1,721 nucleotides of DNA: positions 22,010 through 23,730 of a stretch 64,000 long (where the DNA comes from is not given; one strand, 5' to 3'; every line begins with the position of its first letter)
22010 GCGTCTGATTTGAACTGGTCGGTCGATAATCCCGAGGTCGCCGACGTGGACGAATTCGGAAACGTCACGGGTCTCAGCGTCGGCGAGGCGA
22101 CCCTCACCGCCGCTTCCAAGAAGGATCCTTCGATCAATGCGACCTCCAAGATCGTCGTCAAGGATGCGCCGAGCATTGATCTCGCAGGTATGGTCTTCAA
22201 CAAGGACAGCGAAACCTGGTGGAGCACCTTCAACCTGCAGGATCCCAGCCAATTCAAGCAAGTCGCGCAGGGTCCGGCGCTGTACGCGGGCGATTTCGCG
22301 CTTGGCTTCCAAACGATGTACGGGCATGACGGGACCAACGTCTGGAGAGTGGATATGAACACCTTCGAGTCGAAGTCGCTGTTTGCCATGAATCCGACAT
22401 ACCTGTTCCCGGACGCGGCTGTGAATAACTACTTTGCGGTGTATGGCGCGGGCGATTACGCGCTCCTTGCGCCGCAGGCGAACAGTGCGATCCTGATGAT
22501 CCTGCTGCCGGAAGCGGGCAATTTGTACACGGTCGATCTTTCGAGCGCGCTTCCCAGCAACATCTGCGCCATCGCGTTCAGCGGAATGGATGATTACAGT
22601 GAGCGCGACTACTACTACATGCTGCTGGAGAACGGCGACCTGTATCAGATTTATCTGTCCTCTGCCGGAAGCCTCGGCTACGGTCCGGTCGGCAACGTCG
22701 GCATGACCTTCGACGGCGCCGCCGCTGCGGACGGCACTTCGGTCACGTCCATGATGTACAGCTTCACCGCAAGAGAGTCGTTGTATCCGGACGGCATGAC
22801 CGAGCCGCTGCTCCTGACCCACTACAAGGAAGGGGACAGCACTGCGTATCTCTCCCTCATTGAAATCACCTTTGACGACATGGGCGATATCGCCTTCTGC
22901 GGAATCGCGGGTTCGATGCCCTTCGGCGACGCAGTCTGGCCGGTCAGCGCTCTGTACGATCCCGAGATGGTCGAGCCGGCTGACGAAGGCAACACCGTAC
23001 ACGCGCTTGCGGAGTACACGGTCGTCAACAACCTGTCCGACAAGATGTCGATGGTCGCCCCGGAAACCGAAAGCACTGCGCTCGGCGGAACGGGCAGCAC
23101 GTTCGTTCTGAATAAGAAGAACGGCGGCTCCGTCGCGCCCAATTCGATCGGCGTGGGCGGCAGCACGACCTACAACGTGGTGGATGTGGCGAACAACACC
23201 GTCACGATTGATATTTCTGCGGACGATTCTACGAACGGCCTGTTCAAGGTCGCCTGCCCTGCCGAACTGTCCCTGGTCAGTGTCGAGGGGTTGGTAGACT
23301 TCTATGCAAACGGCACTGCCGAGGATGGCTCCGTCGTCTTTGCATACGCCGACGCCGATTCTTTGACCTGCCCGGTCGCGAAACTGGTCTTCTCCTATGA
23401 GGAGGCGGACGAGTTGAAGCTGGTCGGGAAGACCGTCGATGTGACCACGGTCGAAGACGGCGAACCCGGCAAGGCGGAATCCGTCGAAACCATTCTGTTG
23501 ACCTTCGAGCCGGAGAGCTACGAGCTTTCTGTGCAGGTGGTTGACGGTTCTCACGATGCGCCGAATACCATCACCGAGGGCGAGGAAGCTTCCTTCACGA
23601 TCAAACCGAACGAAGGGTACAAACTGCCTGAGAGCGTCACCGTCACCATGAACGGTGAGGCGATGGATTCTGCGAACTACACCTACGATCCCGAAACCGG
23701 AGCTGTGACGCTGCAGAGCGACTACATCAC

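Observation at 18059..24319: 2086-aa S8 protease combining PA, dockerin-like, Big_2, cohesin-like and tandem-repeat modules with an SPxTG sorting signal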

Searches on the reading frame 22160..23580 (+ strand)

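Call 19: search_solved_structures(query=window:22160-23580:+, max_evalue=10)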
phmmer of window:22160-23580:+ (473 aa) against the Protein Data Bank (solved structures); distinct sequences matched with E-value up to 10: 4.
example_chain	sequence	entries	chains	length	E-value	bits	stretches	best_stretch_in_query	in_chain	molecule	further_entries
8dkr_B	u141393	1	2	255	0.063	15.5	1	170-307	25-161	Large terminase protein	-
4uhv_A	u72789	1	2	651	1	11.6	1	337-428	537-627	VGRG1, VALINE-GLYCINE REPEAT PROTEIN G1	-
4mtk_A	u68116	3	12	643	1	11.5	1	337-427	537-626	VgrG1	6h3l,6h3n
28yn_A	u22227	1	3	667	1.1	11.5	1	337-427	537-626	Type VI secretion system spike protein VgrG1a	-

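Call 31: predict_structure(alignment_id=A1)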
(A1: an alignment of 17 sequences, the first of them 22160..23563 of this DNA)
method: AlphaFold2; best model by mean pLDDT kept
length: 468 residues; sequences in the alignment: 17
mean_pLDDT: 78.8   pTM: 0.64
mean pLDDT of the five models: 78.8, 78.7, 77.7, 77.7, 75.7
residues with pLDDT >= 90: 155; 70-90: 213; 50-70: 39; < 50: 61
segments of 3 or more residues with pLDDT < 50: 274-278, 293-339, 433-438
pLDDT, mean of each block of 10 residues (from residue 1): 80 89 91 92 86 91 92 84 91 82 93 88 85 96 86 97 89 93 94 92 86 92 91 94 93 85 87 51 77 44 31 31 38 41 76 73 87 85 81 77 79 85 83 51 77 56 57
secondary structure, 60 per line:
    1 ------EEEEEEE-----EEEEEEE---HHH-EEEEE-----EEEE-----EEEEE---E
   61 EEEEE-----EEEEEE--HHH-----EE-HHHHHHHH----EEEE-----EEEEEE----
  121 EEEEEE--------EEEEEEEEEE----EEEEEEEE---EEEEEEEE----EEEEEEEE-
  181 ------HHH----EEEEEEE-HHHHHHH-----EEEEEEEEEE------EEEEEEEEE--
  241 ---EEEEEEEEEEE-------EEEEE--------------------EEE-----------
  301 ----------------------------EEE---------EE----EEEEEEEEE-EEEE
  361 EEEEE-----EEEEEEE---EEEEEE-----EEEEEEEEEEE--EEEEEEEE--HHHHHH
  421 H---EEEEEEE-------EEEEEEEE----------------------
elements in order: E7-13 E19-25 E33-37 E43-46 E52-56 E60-65 E71-76 H90-97 E102-105 E111-116 E121-126 E135-144 E149-156 E160-167 E172-179 E194-200 H202-208 E214-223 E230-238 E244-254 E262-266 E287-289 E329-331 E347-355 E357-365 E371-377 E381-386 E392-402 E405-412 H415-421 E425-431 E439-446

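Call 34: fold_search(model_id=the predicted structure, library=pdb)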
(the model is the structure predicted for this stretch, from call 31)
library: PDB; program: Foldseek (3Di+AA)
matches with E <= 10: 1316; with E <= 0.001: 175
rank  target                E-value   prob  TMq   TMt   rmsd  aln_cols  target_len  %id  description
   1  9oz1_A                5.6e-07  1.00  0.30  0.20  17.5       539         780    6  Cryo-EM structure of chicken ROS1 in apo-state. Cryo-EM refinement is focused on the "leg" region of chicken ROS1. (released 2026-02-25)
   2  9l4k_B                2.0e-06  1.00  0.29  0.42   8.4       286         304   13  Structure of human NLRP2-TLE6-OOEP complex (released 2025-10-01)
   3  3fcs_A                2.1e-06  1.00  0.23  0.14  26.4       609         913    9  Structure of complete ectodomain of integrin aIIBb3 (released 2009-01-20)
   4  8afy_B                3.2e-06  1.00  0.21  0.27  10.3       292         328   11  Subtomogram average of membrane-bound Atg18 oligomers (released 2023-11-01)
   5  8t2v_A                3.7e-06  1.00  0.26  0.15  26.1       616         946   10  Cryo-EM Structures of Full-length Integrin alphaIIbbeta3 in Native Lipids (released 2023-07-26)
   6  7usm_A                4.3e-06  1.00  0.24  0.15  26.7       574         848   10  Integrin alphaM/beta2 ectodomain (released 2022-08-17)
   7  3fcs_C                4.8e-06  1.00  0.25  0.15  27.0       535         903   10  Structure of complete ectodomain of integrin aIIBb3 (released 2009-01-20)
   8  9ozc_A                9.6e-06  1.00  0.27  0.10  18.7       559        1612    7  Cryo-EM structure of 1:2:1 ROS1/NEL/NICOL holo-complex, conformation 1. (released 2026-02-25)
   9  4g1m_A                9.6e-06  0.99  0.21  0.12  27.2       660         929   11  Re-refinement of alpha V beta 3 structure (released 2012-12-12)
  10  6igb_A                1.1e-05  1.00  0.26  0.31  11.5       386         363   10  the structure of Pseudomonas aeruginosa Periplasmic gluconolactonase, PpgL (released 2018-11-21)
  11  6avq_A                1.2e-05  1.00  0.27  0.16  26.5       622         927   10  The Therapeutic Antibody LM609 Selectively Inhibits Ligand Binding to Human alpha-V beta-3 Integrin via Steric Hindran (released 2017-11-01)
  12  9e8a_A                1.3e-05  1.00  0.27  0.16  24.8       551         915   10  Integrin aIIbb3 bent conformation from human platelet membrane crude preparation (released 2025-10-15)
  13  8fl0_NJ               1.5e-05  1.00  0.25  0.25  10.4       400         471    8  Human nucleolar pre-60S ribosomal subunit (State H) (released 2023-07-12)
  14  7nxd_A                1.5e-05  0.99  0.21  0.12  29.4       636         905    9  Cryo-EM structure of human integrin alpha5beta1 in the half-bent conformation (released 2021-08-25)
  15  8zdg_A                1.7e-05  1.00  0.27  0.16  26.1       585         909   10  Cryo-EM structure of the integrin avb3 with CWHM-12, conformation 1 (released 2025-10-22)
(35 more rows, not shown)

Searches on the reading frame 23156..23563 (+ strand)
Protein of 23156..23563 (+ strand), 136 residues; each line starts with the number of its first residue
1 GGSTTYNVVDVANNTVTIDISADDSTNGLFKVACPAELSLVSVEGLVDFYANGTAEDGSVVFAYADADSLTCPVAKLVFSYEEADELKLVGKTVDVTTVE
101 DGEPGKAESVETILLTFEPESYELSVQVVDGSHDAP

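Call 37: search_solved_structures(query=A2, max_evalue=10, show_alignments=2)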
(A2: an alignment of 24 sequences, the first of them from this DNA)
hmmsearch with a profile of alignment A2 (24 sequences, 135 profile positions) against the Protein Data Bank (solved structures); distinct sequences matched with E-value up to 10: 3.
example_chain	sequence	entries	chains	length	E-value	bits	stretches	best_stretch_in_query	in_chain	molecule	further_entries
4ums_A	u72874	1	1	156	0.45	13.5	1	27-86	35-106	CELLULOSOMAL ANCHORING SCAFFOLDIN B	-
4r40_A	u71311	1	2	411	0.63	13.1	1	19-63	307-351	Protein TolB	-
4pwz_A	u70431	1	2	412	0.64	13.1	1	19-63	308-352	Protein TolB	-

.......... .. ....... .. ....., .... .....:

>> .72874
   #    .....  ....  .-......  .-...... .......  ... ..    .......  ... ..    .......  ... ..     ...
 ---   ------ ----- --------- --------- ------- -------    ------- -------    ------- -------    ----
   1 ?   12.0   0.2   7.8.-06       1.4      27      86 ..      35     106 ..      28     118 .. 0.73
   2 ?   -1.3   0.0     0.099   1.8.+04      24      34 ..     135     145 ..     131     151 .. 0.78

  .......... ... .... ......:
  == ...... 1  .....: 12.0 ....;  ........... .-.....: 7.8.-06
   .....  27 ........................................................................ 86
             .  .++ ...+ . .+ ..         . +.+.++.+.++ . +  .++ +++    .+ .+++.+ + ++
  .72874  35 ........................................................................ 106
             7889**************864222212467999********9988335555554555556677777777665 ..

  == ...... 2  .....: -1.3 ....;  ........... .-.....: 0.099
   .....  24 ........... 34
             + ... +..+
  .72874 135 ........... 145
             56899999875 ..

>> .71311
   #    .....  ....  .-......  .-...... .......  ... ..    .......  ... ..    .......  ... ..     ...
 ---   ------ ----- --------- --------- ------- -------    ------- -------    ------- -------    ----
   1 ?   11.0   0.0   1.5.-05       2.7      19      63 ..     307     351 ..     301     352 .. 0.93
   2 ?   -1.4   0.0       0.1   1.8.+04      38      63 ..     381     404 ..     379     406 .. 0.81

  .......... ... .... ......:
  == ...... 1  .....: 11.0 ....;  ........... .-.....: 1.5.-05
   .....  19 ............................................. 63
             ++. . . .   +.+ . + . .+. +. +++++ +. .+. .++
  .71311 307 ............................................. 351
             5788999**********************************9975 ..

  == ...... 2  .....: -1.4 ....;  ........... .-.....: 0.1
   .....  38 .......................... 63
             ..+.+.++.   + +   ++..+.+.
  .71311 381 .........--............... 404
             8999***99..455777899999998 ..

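Call 39: search_protein_families(library=pfam, alignment_id=A2, max_evalue=0.1)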
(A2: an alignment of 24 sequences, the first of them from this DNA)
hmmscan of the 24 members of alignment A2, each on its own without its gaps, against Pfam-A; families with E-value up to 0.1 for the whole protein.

A. member 1, seq(136 aa): 0 families

B. families by the number of members that match (of 24 scanned): 26 families (the first 25 are shown)
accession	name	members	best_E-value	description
PF00963.24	Cohesin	10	1.9e-06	Cohesin domain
PF23552.2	ParB_C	2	0.0022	ParB dimerisation domain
PF18692.7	DUF5640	2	0.0053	Family of unknown function (DUF5640)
PF23932.1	SP10_terminator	1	0.00066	Phage termination protein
PF23619.1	Ig_VWA7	1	0.0037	VWA7 Ig-like domain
PF10651.15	BppU_N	1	0.004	BppU N-terminal domain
PF25784.1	BigA_N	1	0.0054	BigA and YdbA N-terminal beta barrel domain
PF17547.7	DUF5462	1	0.015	Family of unknown function (DUF5462)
PF23990.1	PilB3_N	1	0.016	PilB3-like, N-terminal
PF17433.7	Glyco_hydro_49N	1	0.019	Glycosyl hydrolase family 49 N-terminal Ig-like domain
PF18968.5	DUF5707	1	0.02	Family of unknown function (DUF5707)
PF12974.12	Phosphonate-bd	1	0.026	ABC transporter, phosphonate, periplasmic substrate-binding protein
PF23265.1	Ig-like_KY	1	0.031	KY-like, immunoglobulin-like domain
PF02432.21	Fimbrial_K88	1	0.031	Fimbrial, major and minor subunit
PF19991.5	HMA_2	1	0.048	Heavy metal associated domain 2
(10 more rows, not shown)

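Call 44: predict_structure(alignment_id=A2)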
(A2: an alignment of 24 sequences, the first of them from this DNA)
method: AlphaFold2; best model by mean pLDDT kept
length: 136 residues; sequences in the alignment: 24
mean_pLDDT: 87.0   pTM: 0.76
mean pLDDT of the five models: 87.0, 86.2, 85.6, 84.1, 83.6
residues with pLDDT >= 90: 90; 70-90: 21; 50-70: 25; < 50: 0
segments of 3 or more residues with pLDDT < 50: none
pLDDT, mean of each block of 10 residues (from residue 1): 72 94 93 96 97 94 96 96 92 91 75 84 62 68
secondary structure, 60 per line:
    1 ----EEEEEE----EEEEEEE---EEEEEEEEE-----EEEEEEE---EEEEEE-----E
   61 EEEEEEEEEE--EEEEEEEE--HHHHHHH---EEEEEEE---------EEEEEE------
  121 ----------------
elements in order: E5-10 E15-21 E25-33 E39-45 E49-54 E60-70 E73-80 H83-89 E93-99 E109-114

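Call 47: fold_search(model_id=the predicted structure, library=pdb)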
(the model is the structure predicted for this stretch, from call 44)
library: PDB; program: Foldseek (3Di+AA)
matches with E <= 10: 1803; with E <= 0.001: 2
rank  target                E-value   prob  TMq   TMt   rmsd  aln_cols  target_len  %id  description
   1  4lee_A                4.6e-04  1.00  0.53  0.26   5.9       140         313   13  Structure of the Als3 adhesin from Candida albicans, residues 1-313 (mature sequence), triple mutant in the binding ca (released 2014-05-14)
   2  2y7l_A                7.8e-04  1.00  0.53  0.26   4.8       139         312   14  Structure of N-terminal domain of Candida albicans Als9-2 in complex with human fibrinogen gamma peptide (released 2011-10-05)
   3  2jh2_C                1.9e-03  1.00  0.56  0.58   4.2       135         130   16  X-ray crystal structure of a cohesin-like module from Clostridium perfringens (released 2007-11-06)
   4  2w1n                  2.2e-03  1.00  0.54  0.35   5.5       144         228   17  cohesin and fibronectin type-III double module construct from the Clostridium perfringens glycoside hydrolase GH84C (released 2009-02-03)
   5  3l81_A                2.6e-03  1.00  0.50  0.29   4.4       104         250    9  Crystal structure of adaptor protein complex 4 (AP-4) mu4 subunit C-terminal domain, in complex with a sorting peptide (released 2010-06-02)
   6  4mdr_A                2.6e-03  1.00  0.47  0.28   4.1       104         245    9  Crystal structure of adaptor protein complex 4 (AP-4) mu4 subunit C-terminal domain D190A mutant, in complex with a so (released 2014-03-12)
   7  2y7m                  2.8e-03  1.00  0.54  0.27   4.4       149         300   14  Structure of N-terminal domain of Candida albicans als9-2 (Pt derivative) (released 2011-10-05)
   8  2x12_A                3.1e-03  0.99  0.42  0.31   9.1       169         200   11  pH-induced modulation of Streptococcus parasanguinis adhesion by Fap1 fimbriae (released 2010-07-07)
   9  4iu2_A                3.3e-03  1.00  0.53  0.37   4.5       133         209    9  Cohesin-dockerin -X domain complex from Ruminococcus flavefacience (released 2013-04-24)
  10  2vo8                  3.3e-03  1.00  0.44  0.44   6.1       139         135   12  Cohesin module from Clostridium perfringens ATCC13124 family 33 glycoside hydrolase. (released 2008-09-02)
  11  4iu3_A                3.4e-03  1.00  0.52  0.37   4.6       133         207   10  Cohesin-dockerin -X domain complex from Ruminococcus flavefacience (released 2013-04-24)
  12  3qc6                  3.6e-03  1.00  0.47  0.21   3.9       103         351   14  GspB (released 2011-08-10)
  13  4leb_A                3.8e-03  1.00  0.56  0.29   4.3       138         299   13  Structure of the Als3 adhesin from Candida albicans, residues 1-299 (mature sequence) in complex with hepta-threonine (released 2014-05-14)
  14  8um6_B                3.8e-03  1.00  0.38  0.39   6.5       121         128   12  Structure of copper bound to YcnI W137F (released 2024-02-07)
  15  2xdh                  4.3e-03  1.00  0.43  0.42   4.1        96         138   12  Non-cellulosomal cohesin from the hyperthermophilic archaeon Archaeoglobus fulgidus (released 2010-05-26)
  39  2jh2_A                1.1e-02  1.00  0.58  0.59   4.5       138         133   16  X-ray crystal structure of a cohesin-like module from Clostridium perfringens (released 2007-11-06)
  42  2jh2_B                1.3e-02  1.00  0.58  0.59   4.8       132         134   13  X-ray crystal structure of a cohesin-like module from Clostridium perfringens (released 2007-11-06)
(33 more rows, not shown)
